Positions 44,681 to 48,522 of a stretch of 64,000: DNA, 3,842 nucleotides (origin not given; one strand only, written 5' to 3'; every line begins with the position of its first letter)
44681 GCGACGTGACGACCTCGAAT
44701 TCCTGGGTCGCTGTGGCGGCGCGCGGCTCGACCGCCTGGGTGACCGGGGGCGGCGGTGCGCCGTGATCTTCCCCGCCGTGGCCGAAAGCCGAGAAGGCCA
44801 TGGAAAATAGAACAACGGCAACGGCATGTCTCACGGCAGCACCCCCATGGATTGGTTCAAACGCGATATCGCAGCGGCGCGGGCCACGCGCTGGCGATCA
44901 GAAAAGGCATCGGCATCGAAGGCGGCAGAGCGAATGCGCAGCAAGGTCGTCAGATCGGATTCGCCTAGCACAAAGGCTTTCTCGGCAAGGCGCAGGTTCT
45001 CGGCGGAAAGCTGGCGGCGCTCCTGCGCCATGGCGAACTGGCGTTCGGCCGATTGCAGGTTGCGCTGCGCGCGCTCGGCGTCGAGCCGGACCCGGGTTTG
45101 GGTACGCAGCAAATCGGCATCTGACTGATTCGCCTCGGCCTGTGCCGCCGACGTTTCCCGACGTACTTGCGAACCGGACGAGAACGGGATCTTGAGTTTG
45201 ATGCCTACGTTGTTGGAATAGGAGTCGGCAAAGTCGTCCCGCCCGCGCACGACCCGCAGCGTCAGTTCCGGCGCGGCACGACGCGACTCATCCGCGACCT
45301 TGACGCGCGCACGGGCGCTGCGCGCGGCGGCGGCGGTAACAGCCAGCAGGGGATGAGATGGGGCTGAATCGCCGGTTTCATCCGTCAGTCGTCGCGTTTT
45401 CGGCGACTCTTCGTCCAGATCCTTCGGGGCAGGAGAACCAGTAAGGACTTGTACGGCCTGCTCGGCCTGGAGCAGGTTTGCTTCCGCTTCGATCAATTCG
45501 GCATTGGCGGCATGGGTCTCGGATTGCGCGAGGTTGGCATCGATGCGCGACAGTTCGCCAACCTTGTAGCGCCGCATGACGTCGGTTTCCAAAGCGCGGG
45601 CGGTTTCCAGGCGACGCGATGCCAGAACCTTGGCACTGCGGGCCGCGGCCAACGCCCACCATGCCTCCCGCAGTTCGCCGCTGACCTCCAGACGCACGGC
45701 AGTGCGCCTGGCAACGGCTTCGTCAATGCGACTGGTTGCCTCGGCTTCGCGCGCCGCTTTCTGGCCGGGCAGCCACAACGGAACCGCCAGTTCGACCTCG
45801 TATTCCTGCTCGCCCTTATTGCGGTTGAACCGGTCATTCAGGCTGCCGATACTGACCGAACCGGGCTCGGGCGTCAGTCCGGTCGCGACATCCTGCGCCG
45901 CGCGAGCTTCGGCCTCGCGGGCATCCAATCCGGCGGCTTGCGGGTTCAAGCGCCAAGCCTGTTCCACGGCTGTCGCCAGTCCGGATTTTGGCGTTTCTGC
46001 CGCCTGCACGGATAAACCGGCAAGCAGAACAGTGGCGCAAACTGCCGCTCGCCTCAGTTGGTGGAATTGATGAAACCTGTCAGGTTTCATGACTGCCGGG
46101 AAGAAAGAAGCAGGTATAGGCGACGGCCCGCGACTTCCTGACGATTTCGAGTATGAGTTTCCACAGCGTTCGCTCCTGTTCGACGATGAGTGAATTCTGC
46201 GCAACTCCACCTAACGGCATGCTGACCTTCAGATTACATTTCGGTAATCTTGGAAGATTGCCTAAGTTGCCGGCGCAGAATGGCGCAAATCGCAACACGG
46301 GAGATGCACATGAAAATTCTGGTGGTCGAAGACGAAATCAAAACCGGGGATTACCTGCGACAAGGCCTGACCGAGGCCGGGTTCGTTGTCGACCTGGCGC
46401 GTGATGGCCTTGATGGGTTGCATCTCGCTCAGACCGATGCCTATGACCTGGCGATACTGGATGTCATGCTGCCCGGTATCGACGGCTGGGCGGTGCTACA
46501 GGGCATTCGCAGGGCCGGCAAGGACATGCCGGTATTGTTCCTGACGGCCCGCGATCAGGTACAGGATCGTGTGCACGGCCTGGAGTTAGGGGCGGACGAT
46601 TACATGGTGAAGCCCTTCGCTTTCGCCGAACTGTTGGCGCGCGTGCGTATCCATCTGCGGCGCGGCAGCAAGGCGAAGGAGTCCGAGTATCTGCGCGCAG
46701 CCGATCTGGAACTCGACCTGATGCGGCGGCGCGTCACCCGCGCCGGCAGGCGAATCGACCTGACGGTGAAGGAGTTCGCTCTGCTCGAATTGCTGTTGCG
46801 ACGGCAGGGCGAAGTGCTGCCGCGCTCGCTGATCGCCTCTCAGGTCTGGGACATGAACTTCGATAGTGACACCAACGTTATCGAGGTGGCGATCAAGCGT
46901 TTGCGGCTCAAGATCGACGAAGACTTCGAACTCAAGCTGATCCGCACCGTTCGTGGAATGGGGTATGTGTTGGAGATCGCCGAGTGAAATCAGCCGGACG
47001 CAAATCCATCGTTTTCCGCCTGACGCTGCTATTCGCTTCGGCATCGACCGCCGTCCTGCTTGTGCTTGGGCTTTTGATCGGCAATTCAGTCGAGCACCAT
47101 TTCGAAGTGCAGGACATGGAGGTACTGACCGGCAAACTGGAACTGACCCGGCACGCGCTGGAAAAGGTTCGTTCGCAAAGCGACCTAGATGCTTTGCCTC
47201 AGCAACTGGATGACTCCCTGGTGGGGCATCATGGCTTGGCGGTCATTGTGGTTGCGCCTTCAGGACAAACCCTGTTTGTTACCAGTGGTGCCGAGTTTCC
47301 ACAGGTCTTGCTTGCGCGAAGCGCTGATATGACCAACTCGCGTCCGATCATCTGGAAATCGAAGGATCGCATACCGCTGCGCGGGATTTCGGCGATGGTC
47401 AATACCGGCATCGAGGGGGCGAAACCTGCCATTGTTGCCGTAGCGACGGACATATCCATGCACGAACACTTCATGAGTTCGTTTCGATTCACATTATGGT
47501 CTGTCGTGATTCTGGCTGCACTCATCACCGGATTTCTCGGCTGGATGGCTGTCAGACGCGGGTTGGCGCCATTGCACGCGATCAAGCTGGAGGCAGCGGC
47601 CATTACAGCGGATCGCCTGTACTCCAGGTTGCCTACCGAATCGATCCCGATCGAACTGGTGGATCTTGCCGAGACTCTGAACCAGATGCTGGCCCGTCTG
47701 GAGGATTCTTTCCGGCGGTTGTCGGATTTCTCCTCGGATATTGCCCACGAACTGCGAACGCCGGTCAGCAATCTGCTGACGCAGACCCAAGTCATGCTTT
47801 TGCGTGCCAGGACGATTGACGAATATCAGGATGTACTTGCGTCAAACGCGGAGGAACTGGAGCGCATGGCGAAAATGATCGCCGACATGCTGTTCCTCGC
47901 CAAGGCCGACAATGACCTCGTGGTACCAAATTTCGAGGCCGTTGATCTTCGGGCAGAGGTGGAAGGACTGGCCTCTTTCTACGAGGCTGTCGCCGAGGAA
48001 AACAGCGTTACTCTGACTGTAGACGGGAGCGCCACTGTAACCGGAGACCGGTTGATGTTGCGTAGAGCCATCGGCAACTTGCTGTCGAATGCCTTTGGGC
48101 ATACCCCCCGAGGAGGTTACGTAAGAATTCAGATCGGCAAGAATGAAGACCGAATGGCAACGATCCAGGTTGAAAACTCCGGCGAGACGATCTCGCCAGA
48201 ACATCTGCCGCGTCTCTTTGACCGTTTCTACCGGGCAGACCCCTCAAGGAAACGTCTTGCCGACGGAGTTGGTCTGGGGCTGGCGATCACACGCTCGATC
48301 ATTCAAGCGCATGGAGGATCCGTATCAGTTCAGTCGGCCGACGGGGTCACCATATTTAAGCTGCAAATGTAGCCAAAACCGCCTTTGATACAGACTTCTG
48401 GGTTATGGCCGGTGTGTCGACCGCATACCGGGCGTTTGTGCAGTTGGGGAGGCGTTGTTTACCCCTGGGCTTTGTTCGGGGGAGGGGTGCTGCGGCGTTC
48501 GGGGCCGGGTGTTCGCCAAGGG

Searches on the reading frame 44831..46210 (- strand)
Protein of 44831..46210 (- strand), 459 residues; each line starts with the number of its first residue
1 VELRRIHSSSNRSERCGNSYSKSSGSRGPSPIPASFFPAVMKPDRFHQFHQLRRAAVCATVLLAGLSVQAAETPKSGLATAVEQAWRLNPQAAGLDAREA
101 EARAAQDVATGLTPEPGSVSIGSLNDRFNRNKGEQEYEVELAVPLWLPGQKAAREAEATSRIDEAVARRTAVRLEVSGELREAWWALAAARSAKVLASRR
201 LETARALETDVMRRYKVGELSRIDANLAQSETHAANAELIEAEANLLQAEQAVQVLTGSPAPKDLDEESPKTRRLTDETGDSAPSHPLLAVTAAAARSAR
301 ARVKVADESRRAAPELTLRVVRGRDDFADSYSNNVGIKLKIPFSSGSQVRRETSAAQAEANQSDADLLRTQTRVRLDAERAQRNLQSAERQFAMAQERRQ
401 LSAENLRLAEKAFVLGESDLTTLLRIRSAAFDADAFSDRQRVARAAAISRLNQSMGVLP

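Call 50: search_protein_families(library=ncbifam, proteins=[window:44831-46210:-], max_evalue=0.00001)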
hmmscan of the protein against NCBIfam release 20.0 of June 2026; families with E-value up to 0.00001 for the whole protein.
window:44831-46210:- (459 aa): 2 families
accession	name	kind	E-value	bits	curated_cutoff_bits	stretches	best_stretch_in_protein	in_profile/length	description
TIGR01844.1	type_I_sec_TolC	subfamily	6.2e-16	58.4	225.15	1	210-458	146-400/414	TolC family outer membrane protein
TIGR01845.1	outer_NodT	subfamily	1.1e-07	31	210.05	1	142-456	135-458/460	efflux transporter outer membrane subunit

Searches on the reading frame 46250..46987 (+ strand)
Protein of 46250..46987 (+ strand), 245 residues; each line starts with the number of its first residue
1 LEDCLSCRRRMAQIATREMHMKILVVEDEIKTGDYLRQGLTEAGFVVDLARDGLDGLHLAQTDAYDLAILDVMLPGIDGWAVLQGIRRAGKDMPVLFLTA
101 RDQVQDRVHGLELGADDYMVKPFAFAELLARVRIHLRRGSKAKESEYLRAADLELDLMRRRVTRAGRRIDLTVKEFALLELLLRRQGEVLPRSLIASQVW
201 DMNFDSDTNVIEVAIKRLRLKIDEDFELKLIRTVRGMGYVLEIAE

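Call 50: search_protein_families(library=ncbifam, proteins=[window:46250-46987:+], max_evalue=0.00001)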
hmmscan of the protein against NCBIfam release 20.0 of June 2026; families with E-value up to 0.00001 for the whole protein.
window:46250-46987:+ (245 aa): 87 families (the best 25 are shown)
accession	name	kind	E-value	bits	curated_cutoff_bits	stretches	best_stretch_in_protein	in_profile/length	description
TIGR01387.1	cztR_silR_copR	subfamily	9.5e-104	345.8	279.2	1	23-241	1-218/218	heavy metal response regulator transcription factor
NF007346.1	PRK09836.1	equivalog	1.7e-103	345.3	420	1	21-244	1-224/227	copper/silver response regulator transcription factor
NF008567.0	PRK11517.1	equivalog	8.8e-87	290.1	353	1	21-242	1-219/223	response regulator transcription factor HprR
NF041734.1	resp_reg_RppA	equivalog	1.1e-57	195.1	250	1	21-242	1-228/229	two-component system response regulator RppA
NF045944.1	ResRegRpaBCyano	equivalog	2.8e-56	190.5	330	1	24-241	1-227/229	response regulator transcription factor RpaB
NF007928.2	PRK10643.1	equivalog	4.1e-56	190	330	1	21-241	1-216/216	two-component system response regulator PmrA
NF007663.1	PRK10336.1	equivalog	1e-54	185.6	345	1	21-241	1-216/219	quorum sensing response regulator transcription factor QseB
NF045914.1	RespRegNblR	equivalog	1.7e-54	184.8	300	1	19-242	5-226/228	response regulator transcription factor NblR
NF040689.1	MtrAB_MtrA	equivalog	6.7e-54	182.5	300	1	23-239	1-216/219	MtrAB system response regulator MtrA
TIGR02154.1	PhoB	equivalog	1.3e-51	175.1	296.2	1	19-241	1-225/226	phosphate regulon transcriptional regulator PhoB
NF008296.0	PRK11083.1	equivalog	4.7e-51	173.4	273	1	20-242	3-226/228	two-component system response regulator CreB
NF012023.0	PRK15479.1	equivalog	6.6e-51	173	337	1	21-244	1-220/224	transcriptional regulator TctD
NF041733.1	resp_reg_CseB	equivalog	1.9e-50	171.3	350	1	22-241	2-226/228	two-component system response regulator CseB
NF040534.1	resp_reg_YycF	equivalog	2e-47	161.4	340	1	22-242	2-228/231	response regulator YycF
NF053854.1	RespRegPhoBBctds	equivalog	6.2e-47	159.8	270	1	23-241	1-224/225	two-component system response regulator PhoB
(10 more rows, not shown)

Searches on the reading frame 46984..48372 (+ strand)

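Call 50: search_protein_families(library=ncbifam, proteins=[window:46984-48372:+], max_evalue=0.00001)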
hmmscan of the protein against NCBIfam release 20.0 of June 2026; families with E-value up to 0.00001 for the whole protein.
window:46984-48372:+ (462 aa): 70 families (the best 25 are shown)
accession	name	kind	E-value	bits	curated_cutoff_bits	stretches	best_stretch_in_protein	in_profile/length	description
TIGR01386.1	cztS_silS_copS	subfamily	6e-150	500.2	292.55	1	8-461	3-455/457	heavy metal sensor histidine kinase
NF007345.0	PRK09835.1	subfamily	5.4e-106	355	423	1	8-460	11-476/482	Cu(+)/Ag(+) sensor histidine kinase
NF045903.1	CuHisKinLciSLeg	equivalog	1.1e-61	209.3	700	1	170-455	67-348/357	copper-responsive two-component system sensor histidine kinase LciS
TIGR02966.1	phoR_proteo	equivalog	1.2e-44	152.7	334.2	1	247-454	115-324/333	phosphate regulon sensor histidine kinase PhoR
NF041735.1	hist_kin_RppB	equivalog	1.1e-43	149.7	400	1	241-460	211-435/438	two-component system sensor histidine kinase RppB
NF040691.1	MtrAB_MtrB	equivalog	1.5e-42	146.3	450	1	161-458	180-486/507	MtrAB system histidine kinase MtrB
NF012163.2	BaeS_SmeS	equivalog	3.9e-42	144.7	500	1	161-450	156-443/457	sensor histidine kinase efflux regulator BaeS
NF046044.1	PnpS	equivalog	8.4e-42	143.6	400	1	247-455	171-381/390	two-component system histidine kinase PnpS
NF033092.0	HK_WalK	equivalog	5.8e-39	134.1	725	1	248-454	374-583/594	cell wall metabolism sensor histidine kinase WalK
NF008312.0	PRK11100.1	equivalog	5.7e-38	131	356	1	173-454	186-465/477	two-component system sensor histidine kinase CreC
NF052314.1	T9SS_HK_PorY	subfamily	1.2e-37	130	350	1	126-461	94-417/418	PorY family sensor histidine kinase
NF007837.0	PRK10549.1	equivalog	1.6e-37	129.3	603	1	163-452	158-445/466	envelope stress sensor histidine kinase BaeS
NF008025.0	PRK10755.1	equivalog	3.3e-35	121.4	314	1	176-451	74-341/362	two-component system sensor histidine kinase PmrB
NF007007.0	PRK09470.1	equivalog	6.6e-35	120.9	486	1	173-451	172-445/463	envelope stress sensor histidine kinase CpxA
NF007664.1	PRK10337.1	equivalog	1.2e-33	116.5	475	1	187-453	172-432/442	quorum sensing histidine kinase QseC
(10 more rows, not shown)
